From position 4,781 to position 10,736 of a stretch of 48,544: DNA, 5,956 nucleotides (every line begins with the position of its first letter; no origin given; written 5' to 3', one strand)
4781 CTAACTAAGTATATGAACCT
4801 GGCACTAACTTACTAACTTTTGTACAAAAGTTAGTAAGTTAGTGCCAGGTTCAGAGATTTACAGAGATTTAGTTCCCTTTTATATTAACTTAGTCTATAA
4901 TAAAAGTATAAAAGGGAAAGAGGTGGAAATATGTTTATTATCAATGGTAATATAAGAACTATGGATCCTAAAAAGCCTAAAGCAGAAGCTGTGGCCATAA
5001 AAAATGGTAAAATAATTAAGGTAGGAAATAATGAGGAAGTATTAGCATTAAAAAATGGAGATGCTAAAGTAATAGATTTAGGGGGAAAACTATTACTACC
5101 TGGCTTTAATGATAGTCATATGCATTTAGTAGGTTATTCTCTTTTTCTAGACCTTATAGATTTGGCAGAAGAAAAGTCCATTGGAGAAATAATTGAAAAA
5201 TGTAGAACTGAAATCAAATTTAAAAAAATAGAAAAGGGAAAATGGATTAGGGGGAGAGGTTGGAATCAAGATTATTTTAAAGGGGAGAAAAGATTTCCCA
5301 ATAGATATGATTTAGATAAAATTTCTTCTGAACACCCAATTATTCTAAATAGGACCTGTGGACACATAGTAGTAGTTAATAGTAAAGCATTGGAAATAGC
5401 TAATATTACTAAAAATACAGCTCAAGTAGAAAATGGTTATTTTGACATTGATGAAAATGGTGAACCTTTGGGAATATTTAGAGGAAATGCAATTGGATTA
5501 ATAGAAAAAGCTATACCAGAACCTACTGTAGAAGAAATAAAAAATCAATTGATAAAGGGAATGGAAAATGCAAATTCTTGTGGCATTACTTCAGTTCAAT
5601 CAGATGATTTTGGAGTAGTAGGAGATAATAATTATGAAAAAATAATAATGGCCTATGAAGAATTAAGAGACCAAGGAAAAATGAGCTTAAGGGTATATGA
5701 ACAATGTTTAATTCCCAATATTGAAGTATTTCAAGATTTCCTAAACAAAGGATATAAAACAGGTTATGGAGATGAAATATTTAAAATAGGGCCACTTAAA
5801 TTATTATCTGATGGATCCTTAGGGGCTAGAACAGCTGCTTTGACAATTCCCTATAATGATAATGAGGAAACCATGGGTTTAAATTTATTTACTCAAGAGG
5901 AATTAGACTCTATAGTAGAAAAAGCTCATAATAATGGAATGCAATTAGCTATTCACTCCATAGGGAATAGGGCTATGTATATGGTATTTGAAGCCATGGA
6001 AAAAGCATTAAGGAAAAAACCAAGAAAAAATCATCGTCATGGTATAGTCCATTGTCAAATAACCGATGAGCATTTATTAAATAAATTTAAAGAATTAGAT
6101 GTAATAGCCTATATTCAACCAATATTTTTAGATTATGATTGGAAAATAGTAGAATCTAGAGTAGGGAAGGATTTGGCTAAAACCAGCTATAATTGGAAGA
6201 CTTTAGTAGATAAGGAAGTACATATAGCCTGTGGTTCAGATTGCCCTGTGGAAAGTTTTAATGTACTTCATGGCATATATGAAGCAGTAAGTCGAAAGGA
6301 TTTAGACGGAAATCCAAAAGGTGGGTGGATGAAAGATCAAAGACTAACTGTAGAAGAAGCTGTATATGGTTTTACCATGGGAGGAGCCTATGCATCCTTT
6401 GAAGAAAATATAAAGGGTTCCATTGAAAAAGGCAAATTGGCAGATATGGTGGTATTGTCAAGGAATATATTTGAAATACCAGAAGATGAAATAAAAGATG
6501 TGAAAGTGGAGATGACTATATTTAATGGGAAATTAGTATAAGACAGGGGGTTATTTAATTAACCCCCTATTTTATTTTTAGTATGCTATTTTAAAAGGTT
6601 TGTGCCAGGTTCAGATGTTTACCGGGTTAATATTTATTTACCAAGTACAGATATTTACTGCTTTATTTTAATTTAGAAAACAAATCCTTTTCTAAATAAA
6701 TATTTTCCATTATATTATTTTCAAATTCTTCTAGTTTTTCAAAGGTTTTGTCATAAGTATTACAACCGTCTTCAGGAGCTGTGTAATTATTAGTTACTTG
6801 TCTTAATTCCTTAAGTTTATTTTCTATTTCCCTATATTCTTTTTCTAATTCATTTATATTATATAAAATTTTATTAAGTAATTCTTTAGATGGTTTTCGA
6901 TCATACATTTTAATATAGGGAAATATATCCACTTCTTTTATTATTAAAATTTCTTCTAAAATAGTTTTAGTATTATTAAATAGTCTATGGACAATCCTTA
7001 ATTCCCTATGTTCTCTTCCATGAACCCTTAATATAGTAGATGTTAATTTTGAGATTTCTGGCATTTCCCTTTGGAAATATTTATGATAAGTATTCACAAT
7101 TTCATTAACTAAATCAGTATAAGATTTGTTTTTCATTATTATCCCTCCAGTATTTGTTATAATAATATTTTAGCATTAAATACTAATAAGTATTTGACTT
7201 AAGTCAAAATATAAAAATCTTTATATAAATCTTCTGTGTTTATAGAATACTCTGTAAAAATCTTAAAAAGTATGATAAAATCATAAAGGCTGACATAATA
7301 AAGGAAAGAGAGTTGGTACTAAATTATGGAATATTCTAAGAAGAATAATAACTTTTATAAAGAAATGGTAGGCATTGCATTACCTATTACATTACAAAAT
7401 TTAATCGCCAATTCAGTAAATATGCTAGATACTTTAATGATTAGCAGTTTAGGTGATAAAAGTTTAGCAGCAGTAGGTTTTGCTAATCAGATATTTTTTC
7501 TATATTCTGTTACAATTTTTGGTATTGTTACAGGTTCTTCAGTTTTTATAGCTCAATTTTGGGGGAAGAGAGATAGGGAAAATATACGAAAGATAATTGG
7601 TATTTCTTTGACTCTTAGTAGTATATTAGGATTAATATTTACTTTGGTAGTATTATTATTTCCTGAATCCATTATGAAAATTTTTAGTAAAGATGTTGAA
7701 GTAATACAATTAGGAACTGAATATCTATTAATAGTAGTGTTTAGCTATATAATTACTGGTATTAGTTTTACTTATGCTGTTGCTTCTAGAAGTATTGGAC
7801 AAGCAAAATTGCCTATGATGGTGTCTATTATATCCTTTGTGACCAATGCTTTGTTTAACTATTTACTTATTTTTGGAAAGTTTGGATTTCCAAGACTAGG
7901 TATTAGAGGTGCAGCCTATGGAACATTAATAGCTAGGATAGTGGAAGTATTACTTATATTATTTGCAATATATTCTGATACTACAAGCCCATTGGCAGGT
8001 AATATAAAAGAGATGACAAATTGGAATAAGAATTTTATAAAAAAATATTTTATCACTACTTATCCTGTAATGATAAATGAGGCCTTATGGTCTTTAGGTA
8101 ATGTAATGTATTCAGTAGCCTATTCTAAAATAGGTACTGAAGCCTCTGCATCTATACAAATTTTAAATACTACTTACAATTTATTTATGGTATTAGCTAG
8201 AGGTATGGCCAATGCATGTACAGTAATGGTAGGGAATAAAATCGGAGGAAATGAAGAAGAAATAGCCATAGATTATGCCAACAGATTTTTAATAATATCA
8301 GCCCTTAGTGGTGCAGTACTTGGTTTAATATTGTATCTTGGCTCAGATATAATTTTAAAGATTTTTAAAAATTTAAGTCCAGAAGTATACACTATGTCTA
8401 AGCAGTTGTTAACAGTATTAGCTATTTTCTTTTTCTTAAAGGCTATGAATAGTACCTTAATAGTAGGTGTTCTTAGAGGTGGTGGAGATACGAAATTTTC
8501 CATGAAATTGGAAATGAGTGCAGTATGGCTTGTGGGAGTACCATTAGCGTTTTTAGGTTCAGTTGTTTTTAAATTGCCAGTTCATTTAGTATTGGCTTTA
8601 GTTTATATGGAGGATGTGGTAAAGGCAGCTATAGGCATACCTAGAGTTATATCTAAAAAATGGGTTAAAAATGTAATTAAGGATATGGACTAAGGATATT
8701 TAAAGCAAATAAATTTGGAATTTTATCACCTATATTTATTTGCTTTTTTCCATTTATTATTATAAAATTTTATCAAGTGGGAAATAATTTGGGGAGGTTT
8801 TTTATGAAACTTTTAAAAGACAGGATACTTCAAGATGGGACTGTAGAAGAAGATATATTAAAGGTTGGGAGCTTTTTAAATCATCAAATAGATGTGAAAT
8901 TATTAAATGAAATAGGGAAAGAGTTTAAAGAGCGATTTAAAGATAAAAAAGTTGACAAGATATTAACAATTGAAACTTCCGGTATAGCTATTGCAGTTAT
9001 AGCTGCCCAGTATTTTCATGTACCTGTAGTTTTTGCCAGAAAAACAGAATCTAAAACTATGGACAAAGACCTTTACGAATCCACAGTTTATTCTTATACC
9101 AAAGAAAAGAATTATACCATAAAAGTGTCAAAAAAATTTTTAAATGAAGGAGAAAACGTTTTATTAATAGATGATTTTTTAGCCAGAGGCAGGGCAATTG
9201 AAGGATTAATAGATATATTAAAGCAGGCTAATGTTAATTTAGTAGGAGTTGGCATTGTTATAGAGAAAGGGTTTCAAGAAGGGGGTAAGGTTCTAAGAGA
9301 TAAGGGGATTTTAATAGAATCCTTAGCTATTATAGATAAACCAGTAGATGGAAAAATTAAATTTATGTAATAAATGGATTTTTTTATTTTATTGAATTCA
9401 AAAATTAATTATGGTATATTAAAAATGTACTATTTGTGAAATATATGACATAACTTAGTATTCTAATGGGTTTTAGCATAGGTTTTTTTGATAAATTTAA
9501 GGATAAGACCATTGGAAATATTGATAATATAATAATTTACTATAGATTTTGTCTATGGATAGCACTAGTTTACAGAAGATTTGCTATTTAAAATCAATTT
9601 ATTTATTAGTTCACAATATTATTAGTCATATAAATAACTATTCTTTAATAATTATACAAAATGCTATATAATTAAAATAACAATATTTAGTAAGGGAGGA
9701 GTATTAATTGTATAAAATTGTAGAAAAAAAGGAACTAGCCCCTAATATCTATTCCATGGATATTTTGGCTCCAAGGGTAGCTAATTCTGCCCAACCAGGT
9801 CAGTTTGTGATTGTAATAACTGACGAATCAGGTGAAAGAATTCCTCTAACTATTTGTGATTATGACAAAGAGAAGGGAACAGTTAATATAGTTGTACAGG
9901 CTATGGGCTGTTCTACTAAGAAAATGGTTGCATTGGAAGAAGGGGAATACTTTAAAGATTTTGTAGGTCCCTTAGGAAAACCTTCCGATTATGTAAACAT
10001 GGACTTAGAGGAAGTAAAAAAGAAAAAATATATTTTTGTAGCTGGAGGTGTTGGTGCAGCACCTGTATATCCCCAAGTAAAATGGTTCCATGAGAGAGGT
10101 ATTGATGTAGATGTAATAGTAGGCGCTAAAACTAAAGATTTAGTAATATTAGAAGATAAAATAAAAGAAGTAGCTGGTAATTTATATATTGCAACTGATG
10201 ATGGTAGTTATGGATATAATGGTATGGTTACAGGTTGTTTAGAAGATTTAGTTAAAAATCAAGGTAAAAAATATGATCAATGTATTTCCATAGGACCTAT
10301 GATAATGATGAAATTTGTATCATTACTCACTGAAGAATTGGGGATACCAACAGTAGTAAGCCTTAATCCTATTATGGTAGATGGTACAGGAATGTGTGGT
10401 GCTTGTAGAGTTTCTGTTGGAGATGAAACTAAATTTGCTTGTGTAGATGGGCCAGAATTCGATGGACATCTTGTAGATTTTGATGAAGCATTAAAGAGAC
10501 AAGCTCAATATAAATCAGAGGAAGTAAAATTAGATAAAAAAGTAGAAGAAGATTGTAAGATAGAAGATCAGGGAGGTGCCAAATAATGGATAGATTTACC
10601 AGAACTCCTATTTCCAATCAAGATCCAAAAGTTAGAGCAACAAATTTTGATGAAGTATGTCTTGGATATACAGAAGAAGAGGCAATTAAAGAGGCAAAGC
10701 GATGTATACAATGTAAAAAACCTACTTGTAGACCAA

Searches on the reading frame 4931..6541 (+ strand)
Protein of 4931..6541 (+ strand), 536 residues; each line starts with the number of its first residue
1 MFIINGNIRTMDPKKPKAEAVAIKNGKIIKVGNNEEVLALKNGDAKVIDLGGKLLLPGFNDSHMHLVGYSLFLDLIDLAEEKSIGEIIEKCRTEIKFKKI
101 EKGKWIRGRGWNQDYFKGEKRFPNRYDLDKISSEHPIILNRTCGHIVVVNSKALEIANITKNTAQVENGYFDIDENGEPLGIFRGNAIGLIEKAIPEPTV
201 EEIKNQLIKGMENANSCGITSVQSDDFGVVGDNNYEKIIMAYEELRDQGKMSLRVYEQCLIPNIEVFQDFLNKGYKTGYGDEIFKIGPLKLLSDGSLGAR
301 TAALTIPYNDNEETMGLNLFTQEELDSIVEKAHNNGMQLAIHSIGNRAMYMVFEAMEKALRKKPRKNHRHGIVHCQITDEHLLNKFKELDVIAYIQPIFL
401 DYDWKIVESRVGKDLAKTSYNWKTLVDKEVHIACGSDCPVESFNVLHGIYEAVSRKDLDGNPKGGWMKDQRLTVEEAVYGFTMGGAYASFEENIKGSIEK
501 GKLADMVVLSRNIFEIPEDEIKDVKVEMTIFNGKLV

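Call 43: search_protein_families(library=pfam, proteins=[window:4931-6541:+], max_evalue=0.00001)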
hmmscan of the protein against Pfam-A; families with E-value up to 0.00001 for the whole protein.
window:4931-6541:+ (536 aa): 2 families
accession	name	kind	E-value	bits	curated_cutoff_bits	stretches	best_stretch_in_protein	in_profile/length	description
PF07969.17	Amidohydro_3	-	9.1e-101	339.1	29.7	1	46-536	1-471/472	Amidohydrolase family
PF01979.26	Amidohydro_1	-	4.1e-12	46.4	25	1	320-536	132-345/345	Amidohydrolase family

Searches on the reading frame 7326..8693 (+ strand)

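Call 43: search_protein_families(library=pfam, proteins=[window:7326-8693:+], max_evalue=0.00001)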
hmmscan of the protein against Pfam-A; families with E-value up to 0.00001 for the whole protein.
window:7326-8693:+ (455 aa): 1 family
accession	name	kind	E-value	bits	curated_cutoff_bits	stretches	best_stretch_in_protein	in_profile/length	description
PF01554.23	MatE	-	1e-56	191.5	24.9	2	20-180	1-161/161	MatE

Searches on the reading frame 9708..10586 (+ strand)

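Call 43: search_protein_families(library=pfam, proteins=[window:9708-10586:+], max_evalue=0.00001)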
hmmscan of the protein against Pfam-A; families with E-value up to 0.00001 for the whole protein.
window:9708-10586:+ (292 aa): 1 family
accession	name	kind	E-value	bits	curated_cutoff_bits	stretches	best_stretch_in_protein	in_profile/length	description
PF10418.14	DHODB_Fe-S_bind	-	1.4e-13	50.8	23.9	1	220-256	1-40/41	Iron-sulfur cluster binding domain of dihydroorotate dehydrogenase B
